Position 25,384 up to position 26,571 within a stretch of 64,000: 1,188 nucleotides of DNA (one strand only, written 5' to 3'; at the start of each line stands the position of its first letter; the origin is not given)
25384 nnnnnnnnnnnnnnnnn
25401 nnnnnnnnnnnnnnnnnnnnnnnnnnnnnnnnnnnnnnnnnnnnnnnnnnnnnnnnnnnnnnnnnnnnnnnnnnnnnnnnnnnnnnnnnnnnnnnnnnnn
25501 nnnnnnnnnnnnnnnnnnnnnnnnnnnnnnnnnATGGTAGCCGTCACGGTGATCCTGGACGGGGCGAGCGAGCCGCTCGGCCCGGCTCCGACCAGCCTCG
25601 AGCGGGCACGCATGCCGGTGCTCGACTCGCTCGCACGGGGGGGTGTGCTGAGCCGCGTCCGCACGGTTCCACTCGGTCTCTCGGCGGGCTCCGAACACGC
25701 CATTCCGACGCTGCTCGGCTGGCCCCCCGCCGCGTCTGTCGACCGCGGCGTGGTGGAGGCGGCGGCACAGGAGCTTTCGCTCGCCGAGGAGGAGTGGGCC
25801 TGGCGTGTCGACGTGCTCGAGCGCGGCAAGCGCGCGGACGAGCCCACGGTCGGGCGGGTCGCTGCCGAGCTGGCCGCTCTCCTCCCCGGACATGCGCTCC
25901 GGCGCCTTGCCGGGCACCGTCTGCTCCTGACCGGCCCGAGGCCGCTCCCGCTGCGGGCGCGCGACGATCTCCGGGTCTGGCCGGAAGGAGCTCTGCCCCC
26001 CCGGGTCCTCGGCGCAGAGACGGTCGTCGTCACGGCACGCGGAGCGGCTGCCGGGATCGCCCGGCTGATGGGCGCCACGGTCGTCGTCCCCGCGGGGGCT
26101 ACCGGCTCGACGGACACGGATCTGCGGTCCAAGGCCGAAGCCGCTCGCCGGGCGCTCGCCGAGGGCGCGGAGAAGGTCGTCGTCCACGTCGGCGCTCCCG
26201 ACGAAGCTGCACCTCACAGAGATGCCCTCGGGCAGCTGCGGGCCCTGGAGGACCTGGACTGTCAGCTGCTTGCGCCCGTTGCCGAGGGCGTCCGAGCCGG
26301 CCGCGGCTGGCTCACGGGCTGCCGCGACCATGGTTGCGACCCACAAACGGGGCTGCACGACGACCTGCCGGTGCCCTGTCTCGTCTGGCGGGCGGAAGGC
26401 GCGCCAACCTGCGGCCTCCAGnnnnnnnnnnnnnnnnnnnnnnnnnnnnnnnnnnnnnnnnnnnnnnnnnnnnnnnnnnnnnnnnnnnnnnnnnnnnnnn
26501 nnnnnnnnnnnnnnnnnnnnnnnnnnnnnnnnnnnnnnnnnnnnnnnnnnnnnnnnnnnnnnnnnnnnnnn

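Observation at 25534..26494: Short ApgM-like metalloenzyme paralog translationally coupled inside the cob operon (between cobO and cobB)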

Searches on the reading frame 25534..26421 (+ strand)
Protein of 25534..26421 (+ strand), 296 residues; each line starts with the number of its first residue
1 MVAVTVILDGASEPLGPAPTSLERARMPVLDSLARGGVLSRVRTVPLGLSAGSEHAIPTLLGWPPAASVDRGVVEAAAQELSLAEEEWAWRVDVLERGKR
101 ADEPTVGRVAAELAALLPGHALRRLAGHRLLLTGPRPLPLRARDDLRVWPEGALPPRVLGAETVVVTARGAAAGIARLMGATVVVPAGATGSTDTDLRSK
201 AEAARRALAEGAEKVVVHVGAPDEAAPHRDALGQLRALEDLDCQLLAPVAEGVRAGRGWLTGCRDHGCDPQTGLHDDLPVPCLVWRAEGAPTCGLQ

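Call 5: find_homologous_proteins(query=window:25534-26421:+, max_evalue=0.001)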
Query window:25534-26421:+ (296 aa): 595 proteins with E <= 0.001 among 8000 candidates; the best 120 are listed.
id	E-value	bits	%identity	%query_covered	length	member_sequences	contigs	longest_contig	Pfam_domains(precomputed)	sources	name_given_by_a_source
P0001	3.0e-152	524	87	97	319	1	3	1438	PF10143.15,PF01676.24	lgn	-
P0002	1.9e-148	512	85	98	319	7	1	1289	PF10143.15,PF01676.24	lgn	-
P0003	3.0e-136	472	80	97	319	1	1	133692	PF10143.15,PF01676.24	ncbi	-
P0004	2.2e-117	410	72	97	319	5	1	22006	PF10143.15,PF01676.24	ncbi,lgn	-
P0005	1.0e-101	358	65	97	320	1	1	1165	PF01676.24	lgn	-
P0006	1.5e-100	354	63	98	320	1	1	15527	PF10143.15,PF01676.24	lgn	-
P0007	5.4e-99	349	63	97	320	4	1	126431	PF10143.15,PF01676.24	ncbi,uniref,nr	ncbi:Metalloenzyme-type protein [Gaiella occulta]|uniref:Metalloenzyme-type protein n=1 Tax=Gaiella 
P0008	8.9e-94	332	61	98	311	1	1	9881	PF10143.15,PF01676.24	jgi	jgi:2,3-bisphosphoglycerate-independent phosphoglycerate mutase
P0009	2.7e-93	331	60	97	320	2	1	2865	PF10143.15,PF01676.24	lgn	-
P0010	3.5e-93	330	61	100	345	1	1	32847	PF10143.15,PF01676.24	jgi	jgi:2,3-bisphosphoglycerate-independent phosphoglycerate mutase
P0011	1.2e-92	328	61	97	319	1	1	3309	PF10143.15,PF01676.24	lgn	-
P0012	1.8e-92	328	59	96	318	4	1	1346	PF10143.15,PF01676.24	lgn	-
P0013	1.9e-92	328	63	96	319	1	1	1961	PF10143.15,PF01676.24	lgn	-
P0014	3.7e-92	327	62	98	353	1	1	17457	PF01676.24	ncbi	-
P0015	6.6e-92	326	62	96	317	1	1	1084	PF10143.15,PF01676.24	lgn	-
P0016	1.1e-91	325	61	98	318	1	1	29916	PF10143.15,PF01676.24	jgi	jgi:2,3-bisphosphoglycerate-independent phosphoglycerate mutase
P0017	1.2e-91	325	61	100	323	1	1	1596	PF10143.15,PF01676.24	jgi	jgi:2,3-bisphosphoglycerate-independent phosphoglycerate mutase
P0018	2.6e-91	324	61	96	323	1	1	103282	PF10143.15,PF01676.24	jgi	jgi:2,3-bisphosphoglycerate-independent phosphoglycerate mutase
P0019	2.2e-90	321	59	96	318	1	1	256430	PF10143.15,PF01676.24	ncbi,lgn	-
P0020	3.8e-90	320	62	98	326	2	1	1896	PF10143.15,PF01676.24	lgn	-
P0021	3.9e-90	320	62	98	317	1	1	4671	PF10143.15,PF01676.24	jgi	-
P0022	8.0e-90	319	62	96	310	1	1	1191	PF10143.15,PF01676.24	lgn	-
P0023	8.7e-90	319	61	99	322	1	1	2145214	PF10143.15,PF01676.24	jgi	jgi:2,3-bisphosphoglycerate-independent phosphoglycerate mutase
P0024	9.7e-90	319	62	96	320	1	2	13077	PF10143.15,PF01676.24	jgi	jgi:2,3-bisphosphoglycerate-independent phosphoglycerate mutase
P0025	1.2e-89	319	58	97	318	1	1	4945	PF10143.15,PF01676.24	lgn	-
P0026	2.6e-89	318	60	98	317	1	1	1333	PF10143.15,PF01676.24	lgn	-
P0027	4.3e-89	317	59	98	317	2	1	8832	PF10143.15,PF01676.24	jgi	jgi:2,3-bisphosphoglycerate-independent phosphoglycerate mutase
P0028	8.4e-89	316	59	97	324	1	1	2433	PF10143.15,PF01676.24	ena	-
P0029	9.8e-89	316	60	99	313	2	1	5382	PF10143.15,PF01676.24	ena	-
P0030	1.1e-88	315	59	98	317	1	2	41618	PF10143.15,PF01676.24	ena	-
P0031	1.2e-88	315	61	98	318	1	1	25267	PF10143.15,PF01676.24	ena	-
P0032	2.1e-88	314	58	98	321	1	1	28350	PF10143.15,PF01676.24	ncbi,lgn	-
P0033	2.4e-88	314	61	99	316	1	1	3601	PF10143.15,PF01676.24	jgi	jgi:2,3-bisphosphoglycerate-independent phosphoglycerate mutase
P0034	2.5e-88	314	60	96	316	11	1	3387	PF10143.15,PF01676.24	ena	-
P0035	3.0e-88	314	61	99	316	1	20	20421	PF10143.15,PF01676.24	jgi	jgi:2,3-bisphosphoglycerate-independent phosphoglycerate mutase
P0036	4.2e-88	314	58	99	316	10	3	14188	PF10143.15,PF01676.24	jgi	jgi:2,3-bisphosphoglycerate-independent phosphoglycerate mutase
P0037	4.4e-88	313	58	97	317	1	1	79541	PF10143.15,PF01676.24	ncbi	-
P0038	4.4e-88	313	59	98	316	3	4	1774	PF01676.24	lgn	-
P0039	5.8e-88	313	60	96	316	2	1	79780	PF10143.15,PF01676.24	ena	-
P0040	1.1e-87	312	60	96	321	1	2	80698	PF10143.15,PF01676.24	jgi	jgi:2,3-bisphosphoglycerate-independent phosphoglycerate mutase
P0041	1.5e-87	312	60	99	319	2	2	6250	PF10143.15,PF01676.24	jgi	jgi:2,3-bisphosphoglycerate-independent phosphoglycerate mutase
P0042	1.5e-87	312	60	96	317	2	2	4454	PF10143.15,PF01676.24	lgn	-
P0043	2.6e-87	311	59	97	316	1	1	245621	PF10143.15,PF01676.24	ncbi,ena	-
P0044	3.2e-87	311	58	99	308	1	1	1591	PF10143.15,PF01676.24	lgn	-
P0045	3.8e-87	310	59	99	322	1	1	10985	PF10143.15,PF01676.24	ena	-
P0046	6.3e-87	310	58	96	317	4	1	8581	PF01676.24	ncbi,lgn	-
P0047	7.2e-87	309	60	96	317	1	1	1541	PF10143.15,PF01676.24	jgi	jgi:2,3-bisphosphoglycerate-independent phosphoglycerate mutase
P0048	8.2e-87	309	61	98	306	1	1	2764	PF10143.15,PF01676.24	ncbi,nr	ncbi:MAG: hypothetical protein LC720_00805 [Actinobacteria bacterium]|nr:hypothetical protein [Actin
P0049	9.2e-87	309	60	98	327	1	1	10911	PF10143.15,PF01676.24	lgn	-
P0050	1.2e-86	309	60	96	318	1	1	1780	PF10143.15,PF01676.24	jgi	jgi:2,3-bisphosphoglycerate-independent phosphoglycerate mutase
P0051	1.2e-86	309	61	97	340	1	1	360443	PF10143.15,PF01676.24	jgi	jgi:2,3-bisphosphoglycerate-independent phosphoglycerate mutase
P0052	1.8e-86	308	59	98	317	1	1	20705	PF10143.15,PF01676.24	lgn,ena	-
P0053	2.0e-86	308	58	97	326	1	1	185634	PF10143.15,PF01676.24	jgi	jgi:2,3-bisphosphoglycerate-independent phosphoglycerate mutase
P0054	2.8e-86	308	60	97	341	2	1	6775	PF01676.24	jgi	-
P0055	3.6e-86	307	58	99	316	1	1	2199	PF01676.24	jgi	jgi:2,3-bisphosphoglycerate-independent phosphoglycerate mutase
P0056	3.8e-86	307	58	93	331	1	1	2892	PF10143.15,PF01676.24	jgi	jgi:2,3-bisphosphoglycerate-independent phosphoglycerate mutase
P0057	3.9e-86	307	57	97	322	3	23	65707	PF01676.24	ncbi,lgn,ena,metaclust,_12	metaclust:\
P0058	4.6e-86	307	60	96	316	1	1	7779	PF10143.15,PF01676.24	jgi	jgi:2,3-bisphosphoglycerate-independent phosphoglycerate mutase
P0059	5.1e-86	307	58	96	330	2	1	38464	PF10143.15,PF01676.24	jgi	-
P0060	7.1e-86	306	60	98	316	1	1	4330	PF10143.15,PF01676.24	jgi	jgi:2,3-bisphosphoglycerate-independent phosphoglycerate mutase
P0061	7.5e-86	306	59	98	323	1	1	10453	PF10143.15,PF01676.24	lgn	-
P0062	9.2e-86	306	57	98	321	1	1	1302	PF10143.15,PF01676.24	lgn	-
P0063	9.3e-86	306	60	96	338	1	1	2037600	PF10143.15,PF01676.24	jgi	jgi:2,3-bisphosphoglycerate-independent phosphoglycerate mutase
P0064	1.2e-85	305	56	96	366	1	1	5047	PF10143.15,PF01676.24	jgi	jgi:hypothetical protein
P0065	1.4e-85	305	59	97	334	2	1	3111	PF10143.15,PF01676.24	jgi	-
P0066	1.4e-85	305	58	98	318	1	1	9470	PF10143.15,PF01676.24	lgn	-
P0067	1.4e-85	305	60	96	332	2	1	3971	PF10143.15,PF01676.24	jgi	jgi:2,3-bisphosphoglycerate-independent phosphoglycerate mutase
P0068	2.2e-85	305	59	98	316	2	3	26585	PF01676.24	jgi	jgi:2,3-bisphosphoglycerate-independent phosphoglycerate mutase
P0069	2.9e-85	304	60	97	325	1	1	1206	PF10143.15,PF01676.24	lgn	-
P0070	7.2e-85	303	60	96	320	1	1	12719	PF10143.15,PF01676.24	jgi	jgi:2,3-bisphosphoglycerate-independent phosphoglycerate mutase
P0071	8.6e-85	303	60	97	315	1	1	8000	PF01676.24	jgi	jgi:2,3-bisphosphoglycerate-independent phosphoglycerate mutase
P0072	1.1e-84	302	60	98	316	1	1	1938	PF10143.15,PF01676.24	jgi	jgi:2,3-bisphosphoglycerate-independent phosphoglycerate mutase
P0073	1.2e-84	302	58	98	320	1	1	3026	PF10143.15,PF01676.24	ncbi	-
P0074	1.2e-84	302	56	97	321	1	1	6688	PF01676.24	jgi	jgi:2,3-bisphosphoglycerate-independent phosphoglycerate mutase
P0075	1.4e-84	302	58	99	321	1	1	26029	PF10143.15,PF01676.24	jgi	jgi:2,3-bisphosphoglycerate-independent phosphoglycerate mutase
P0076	1.5e-84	302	59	98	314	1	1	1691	PF10143.15,PF01676.24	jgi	jgi:2,3-bisphosphoglycerate-independent phosphoglycerate mutase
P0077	2.2e-84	301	61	96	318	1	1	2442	PF01676.24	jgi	jgi:2,3-bisphosphoglycerate-independent phosphoglycerate mutase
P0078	2.2e-84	301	58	97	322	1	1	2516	PF10143.15,PF01676.24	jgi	-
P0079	2.3e-84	301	56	96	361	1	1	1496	PF10143.15,PF01676.24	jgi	jgi:2,3-bisphosphoglycerate-independent phosphoglycerate mutase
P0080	2.9e-84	301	59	96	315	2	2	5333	PF10143.15,PF01676.24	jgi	jgi:2,3-bisphosphoglycerate-independent phosphoglycerate mutase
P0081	2.9e-84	301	55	95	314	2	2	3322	PF10143.15,PF01676.24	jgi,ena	-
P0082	3.0e-84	301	59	98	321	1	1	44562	PF10143.15,PF01676.24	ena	-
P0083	3.1e-84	301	59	96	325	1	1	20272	PF10143.15,PF01676.24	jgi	jgi:2,3-bisphosphoglycerate-independent phosphoglycerate mutase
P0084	3.4e-84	301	58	98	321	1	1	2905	PF10143.15,PF01676.24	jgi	jgi:2,3-bisphosphoglycerate-independent phosphoglycerate mutase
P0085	6.4e-84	300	59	96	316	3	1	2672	PF10143.15,PF01676.24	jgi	jgi:2,3-bisphosphoglycerate-independent phosphoglycerate mutase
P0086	7.3e-84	300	58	98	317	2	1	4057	PF10143.15,PF01676.24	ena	-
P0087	7.8e-84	300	58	96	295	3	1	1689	PF01676.24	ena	-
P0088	9.5e-84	299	59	97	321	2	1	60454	PF10143.15,PF01676.24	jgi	-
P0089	1.1e-83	299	59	98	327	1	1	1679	PF10143.15,PF01676.24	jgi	jgi:2,3-bisphosphoglycerate-independent phosphoglycerate mutase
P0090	1.2e-83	299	58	97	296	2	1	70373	PF10143.15,PF01676.24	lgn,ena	-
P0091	1.3e-83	299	59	96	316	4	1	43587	PF10143.15,PF01676.24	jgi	-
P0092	2.6e-83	298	58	97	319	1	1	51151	PF10143.15,PF01676.24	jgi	jgi:2,3-bisphosphoglycerate-independent phosphoglycerate mutase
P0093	3.9e-83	297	60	98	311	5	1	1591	PF01676.24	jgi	jgi:2,3-bisphosphoglycerate-independent phosphoglycerate mutase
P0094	4.0e-83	297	58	98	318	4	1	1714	PF10143.15,PF01676.24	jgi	jgi:2,3-bisphosphoglycerate-independent phosphoglycerate mutase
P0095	4.3e-83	297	60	96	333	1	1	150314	PF10143.15,PF01676.24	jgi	jgi:2,3-bisphosphoglycerate-independent phosphoglycerate mutase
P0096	4.3e-83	297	59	98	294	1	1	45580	PF10143.15,PF01676.24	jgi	jgi:2,3-bisphosphoglycerate-independent phosphoglycerate mutase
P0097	4.8e-83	297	60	95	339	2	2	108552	PF10143.15,PF01676.24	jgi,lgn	jgi:2,3-bisphosphoglycerate-independent phosphoglycerate mutase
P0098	6.0e-83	297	56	98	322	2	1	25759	PF10143.15,PF01676.24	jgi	-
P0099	9.0e-83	296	60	97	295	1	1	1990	PF10143.15,PF01676.24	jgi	jgi:2,3-bisphosphoglycerate-independent phosphoglycerate mutase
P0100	1.2e-82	296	57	98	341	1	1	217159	PF10143.15,PF01676.24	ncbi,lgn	ncbi:MAG TPA: hypothetical protein VF081_04510 [Solirubrobacterales bacterium]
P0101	1.3e-82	296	58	97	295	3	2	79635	PF01676.24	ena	-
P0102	1.4e-82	295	57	96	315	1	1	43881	PF10143.15,PF01676.24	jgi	jgi:2,3-bisphosphoglycerate-independent phosphoglycerate mutase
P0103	1.5e-82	295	58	97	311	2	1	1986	PF10143.15,PF01676.24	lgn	-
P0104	1.6e-82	295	58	97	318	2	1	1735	PF10143.15,PF01676.24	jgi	jgi:2,3-bisphosphoglycerate-independent phosphoglycerate mutase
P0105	1.8e-82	295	60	96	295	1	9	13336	PF10143.15,PF01676.24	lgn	-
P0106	1.8e-82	295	57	97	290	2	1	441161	PF10143.15,PF01676.24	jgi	-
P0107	2.0e-82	295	56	99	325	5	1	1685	PF10143.15,PF01676.24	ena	-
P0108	2.1e-82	295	58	96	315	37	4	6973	PF10143.15,PF01676.24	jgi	jgi:2,3-bisphosphoglycerate-independent phosphoglycerate mutase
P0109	2.3e-82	295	55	98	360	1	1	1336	PF01676.24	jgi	jgi:2,3-bisphosphoglycerate-independent phosphoglycerate mutase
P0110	2.9e-82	294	57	98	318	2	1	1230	PF10143.15,PF01676.24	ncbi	-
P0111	3.3e-82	294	57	98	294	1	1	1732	PF10143.15,PF01676.24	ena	-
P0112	4.5e-82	294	57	99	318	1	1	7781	PF10143.15,PF01676.24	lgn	-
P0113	6.9e-82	293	58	98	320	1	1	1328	PF01676.24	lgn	-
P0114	6.9e-82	293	58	98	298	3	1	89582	PF10143.15,PF01676.24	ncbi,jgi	ncbi:MAG TPA: hypothetical protein VGI67_02245 [Thermoleophilaceae bacterium]|jgi:2,3-bisphosphoglyc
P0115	7.0e-82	293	58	96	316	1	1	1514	PF10143.15,PF01676.24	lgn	-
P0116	8.9e-82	293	53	98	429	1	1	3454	PF10143.15,PF01676.24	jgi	jgi:hypothetical protein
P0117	1.2e-81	292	56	98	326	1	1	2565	PF10143.15,PF01676.24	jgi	jgi:2,3-bisphosphoglycerate-independent phosphoglycerate mutase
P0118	1.2e-81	292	57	98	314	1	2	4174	PF10143.15,PF01676.24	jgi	-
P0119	1.7e-81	292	58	99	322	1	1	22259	PF10143.15,PF01676.24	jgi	jgi:2,3-bisphosphoglycerate-independent phosphoglycerate mutase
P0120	1.7e-81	292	57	98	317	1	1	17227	PF10143.15,PF01676.24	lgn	-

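Call 11: find_related_loci(query=P0002, collection=genome_contigs, flank=10000)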
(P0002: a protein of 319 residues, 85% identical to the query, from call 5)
Query P0002 (319 aa) in genome_contigs; peptide patterns used: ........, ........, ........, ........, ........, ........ (x = any residue, [..] = any of these).
215 stretches matched a pattern; 3 encode a relative of the query (tblastn E <= 1e-3); 2 distinct loci.
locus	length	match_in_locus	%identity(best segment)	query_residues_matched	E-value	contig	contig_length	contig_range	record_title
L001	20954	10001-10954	93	1-318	3e-176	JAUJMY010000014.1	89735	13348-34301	MAG: Gaiellaceae bacterium isolate YX2bin12 opera_contig_463, whole genome shotgun sequence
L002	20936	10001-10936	60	1-311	8e-97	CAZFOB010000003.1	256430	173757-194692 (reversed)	MAG TPA_asm: uncultured Actinomycetes bacterium isolate SRP136066_co1_427 genome assembly, contig: NODE_6_length_256430_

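Call 22: find_encoding_contigs(protein=P0007, flank=10000, max_places=2)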
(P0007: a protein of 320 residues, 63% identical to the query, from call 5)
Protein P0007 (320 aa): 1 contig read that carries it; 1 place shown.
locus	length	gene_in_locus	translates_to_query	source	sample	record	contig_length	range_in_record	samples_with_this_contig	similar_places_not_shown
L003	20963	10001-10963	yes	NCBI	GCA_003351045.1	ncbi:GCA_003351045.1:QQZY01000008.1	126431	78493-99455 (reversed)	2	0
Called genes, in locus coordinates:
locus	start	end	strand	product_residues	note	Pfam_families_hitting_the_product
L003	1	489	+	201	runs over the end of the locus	PF02581:TMP-TENI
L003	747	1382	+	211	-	PF00300:His_Phos_1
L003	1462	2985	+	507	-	PF01656:CbiA, PF13500:AAA_26, PF07685:GATase_3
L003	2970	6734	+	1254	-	PF02514:CobN-Mg_chel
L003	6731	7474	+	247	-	PF00590:TP_methylase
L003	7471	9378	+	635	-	PF07728:AAA_5 (faint), PF01078:Mg_chelatase, PF17863:AAA_lid_2, PF00092:VWA, PF13519:VWA_2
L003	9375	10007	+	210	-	PF02572:CobA_CobO_BtuR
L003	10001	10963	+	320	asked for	PF01676:Metalloenzyme, PF10143:PhosphMutase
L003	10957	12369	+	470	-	PF01656:CbiA, PF13500:AAA_26 (weak), PF07685:GATase_3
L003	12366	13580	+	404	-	PF00590:TP_methylase, PF13649:Methyltransf_25 (faint)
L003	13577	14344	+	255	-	PF00590:TP_methylase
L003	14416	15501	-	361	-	PF01888:CbiD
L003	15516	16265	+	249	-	PF02571:CbiJ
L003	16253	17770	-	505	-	PF00590:TP_methylase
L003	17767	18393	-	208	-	PF02570:CbiC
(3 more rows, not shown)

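Call 23: find_encoding_contigs(protein=P0100, flank=8000, max_places=1)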
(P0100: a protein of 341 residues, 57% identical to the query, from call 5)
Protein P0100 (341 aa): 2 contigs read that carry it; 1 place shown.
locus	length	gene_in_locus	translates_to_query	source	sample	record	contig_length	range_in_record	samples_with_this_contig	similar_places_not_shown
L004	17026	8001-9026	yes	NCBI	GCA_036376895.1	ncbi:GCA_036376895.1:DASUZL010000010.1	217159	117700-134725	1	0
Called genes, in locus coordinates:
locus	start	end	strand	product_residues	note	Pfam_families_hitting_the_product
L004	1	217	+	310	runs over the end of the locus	PF03186:CobD_Cbib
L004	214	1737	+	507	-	PF01656:CbiA, PF13500:AAA_26, PF07685:GATase_3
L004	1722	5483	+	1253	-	PF02514:CobN-Mg_chel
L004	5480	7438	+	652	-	PF01078:Mg_chelatase, PF07728:AAA_5 (faint), PF17863:AAA_lid_2, PF00092:VWA, PF13519:VWA_2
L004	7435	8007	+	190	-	PF02572:CobA_CobO_BtuR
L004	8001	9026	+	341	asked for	PF01676:Metalloenzyme, PF10143:PhosphMutase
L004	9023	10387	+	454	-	PF01656:CbiA, PF13500:AAA_26 (weak), PF07685:GATase_3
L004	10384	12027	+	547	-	PF02283:CobU, PF00155:Aminotran_1_2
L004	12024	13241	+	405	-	PF00590:TP_methylase, PF08242:Methyltransf_12 (faint), PF13649:Methyltransf_25 (weak)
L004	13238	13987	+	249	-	PF00590:TP_methylase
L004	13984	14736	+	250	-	PF00590:TP_methylase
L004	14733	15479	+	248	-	PF02571:CbiJ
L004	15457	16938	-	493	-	PF00590:TP_methylase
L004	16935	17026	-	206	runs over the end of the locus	PF02570:CbiC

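Call 24: find_encoding_contigs(protein=P0063, flank=8000, max_places=1)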
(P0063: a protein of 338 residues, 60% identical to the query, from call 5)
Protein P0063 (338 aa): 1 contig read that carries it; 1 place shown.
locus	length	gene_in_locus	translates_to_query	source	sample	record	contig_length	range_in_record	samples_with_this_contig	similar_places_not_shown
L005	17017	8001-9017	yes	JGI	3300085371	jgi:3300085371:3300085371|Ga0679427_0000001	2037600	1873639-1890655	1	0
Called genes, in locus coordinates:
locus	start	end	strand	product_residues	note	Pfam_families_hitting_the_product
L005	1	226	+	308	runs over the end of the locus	PF03186:CobD_Cbib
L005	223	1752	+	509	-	PF01656:CbiA, PF13500:AAA_26, PF07685:GATase_3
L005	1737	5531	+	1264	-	PF02514:CobN-Mg_chel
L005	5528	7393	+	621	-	PF01078:Mg_chelatase (weak), PF17863:AAA_lid_2, PF00092:VWA, PF13519:VWA_2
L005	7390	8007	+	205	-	PF02572:CobA_CobO_BtuR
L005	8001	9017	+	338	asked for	PF01676:Metalloenzyme, PF10143:PhosphMutase (weak)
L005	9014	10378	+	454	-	PF01656:CbiA, PF13500:AAA_26 (weak), PF07685:GATase_3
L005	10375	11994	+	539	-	PF02283:CobU, PF00155:Aminotran_1_2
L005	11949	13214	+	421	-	PF00590:TP_methylase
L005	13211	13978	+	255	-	PF00590:TP_methylase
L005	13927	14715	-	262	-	PF00590:TP_methylase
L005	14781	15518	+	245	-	PF02571:CbiJ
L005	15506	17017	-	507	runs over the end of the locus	PF00590:TP_methylase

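Call 25: find_encoding_contigs(protein=P0106, flank=8000, max_places=1)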
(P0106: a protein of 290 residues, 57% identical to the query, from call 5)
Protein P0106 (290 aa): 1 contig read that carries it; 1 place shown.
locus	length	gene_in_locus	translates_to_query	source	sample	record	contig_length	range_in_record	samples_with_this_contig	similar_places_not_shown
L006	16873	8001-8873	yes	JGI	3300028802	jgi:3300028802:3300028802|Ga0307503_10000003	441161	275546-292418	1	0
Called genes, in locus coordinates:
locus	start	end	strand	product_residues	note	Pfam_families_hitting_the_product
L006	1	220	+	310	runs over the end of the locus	PF03186:CobD_Cbib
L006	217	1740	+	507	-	PF01656:CbiA, PF13500:AAA_26, PF07685:GATase_3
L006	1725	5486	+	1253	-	PF02514:CobN-Mg_chel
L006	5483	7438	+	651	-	PF07728:AAA_5 (faint), PF01078:Mg_chelatase, PF17863:AAA_lid_2, PF00092:VWA, PF13519:VWA_2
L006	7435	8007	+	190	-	PF02572:CobA_CobO_BtuR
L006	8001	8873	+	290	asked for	PF01676:Metalloenzyme, PF10143:PhosphMutase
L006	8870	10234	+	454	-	PF01656:CbiA, PF13500:AAA_26 (weak), PF07685:GATase_3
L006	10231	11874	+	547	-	PF02283:CobU, PF00155:Aminotran_1_2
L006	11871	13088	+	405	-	PF00590:TP_methylase, PF13649:Methyltransf_25 (weak)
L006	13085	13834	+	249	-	PF00590:TP_methylase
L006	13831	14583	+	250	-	PF00590:TP_methylase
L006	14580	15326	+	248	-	PF02571:CbiJ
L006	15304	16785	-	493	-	PF00590:TP_methylase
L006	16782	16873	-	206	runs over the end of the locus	PF02570:CbiC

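Call 30: search_protein_representatives(alignment_id=A1)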
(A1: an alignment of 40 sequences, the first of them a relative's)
Query: 40 sequences, 321 profile positions. Proteins with E-value up to 0.001 (for the whole library): 3549; up to 1e-10: 1604; up to 1e-30: 251. The best 150 are listed.
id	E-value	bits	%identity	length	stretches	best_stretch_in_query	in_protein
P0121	2.3e-130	451.0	-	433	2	85-316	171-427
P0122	1.7e-129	448.1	-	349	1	1-318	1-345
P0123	1.8e-121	421.7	-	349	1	1-315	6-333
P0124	8.2e-119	413.0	-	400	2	76-316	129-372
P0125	3.2e-108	378.2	-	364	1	41-310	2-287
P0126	7.4e-100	350.7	-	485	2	2-213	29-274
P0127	3.4e-98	345.3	-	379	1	4-312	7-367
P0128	1.1e-96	340.4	-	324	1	1-310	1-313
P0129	6.3e-96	337.8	-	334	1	2-315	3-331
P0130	2.2e-95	336.0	-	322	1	2-313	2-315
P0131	4.7e-93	328.4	-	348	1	2-260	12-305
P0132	2.4e-92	326.1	-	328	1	4-311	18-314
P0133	7.2e-90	317.9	-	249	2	186-313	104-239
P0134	4.0e-89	315.5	-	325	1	3-313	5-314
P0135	1.6e-82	293.8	-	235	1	1-193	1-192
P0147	4.8e-61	223.2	-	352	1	4-314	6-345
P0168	1.2e-45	172.6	-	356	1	4-310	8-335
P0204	2.1e-38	148.8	-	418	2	144-307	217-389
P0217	1.9e-37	145.7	-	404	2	143-308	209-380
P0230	1.8e-36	142.4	-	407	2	161-310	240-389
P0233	2.2e-36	142.2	-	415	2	160-305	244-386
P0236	4.1e-36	141.3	-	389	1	3-306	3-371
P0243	8.1e-36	140.3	-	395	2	144-300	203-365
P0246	1.6e-35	139.3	-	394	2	142-306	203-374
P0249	1.8e-35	139.2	-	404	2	145-310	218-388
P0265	1.1e-34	136.6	-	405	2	147-291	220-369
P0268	1.7e-34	136.0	-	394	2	164-289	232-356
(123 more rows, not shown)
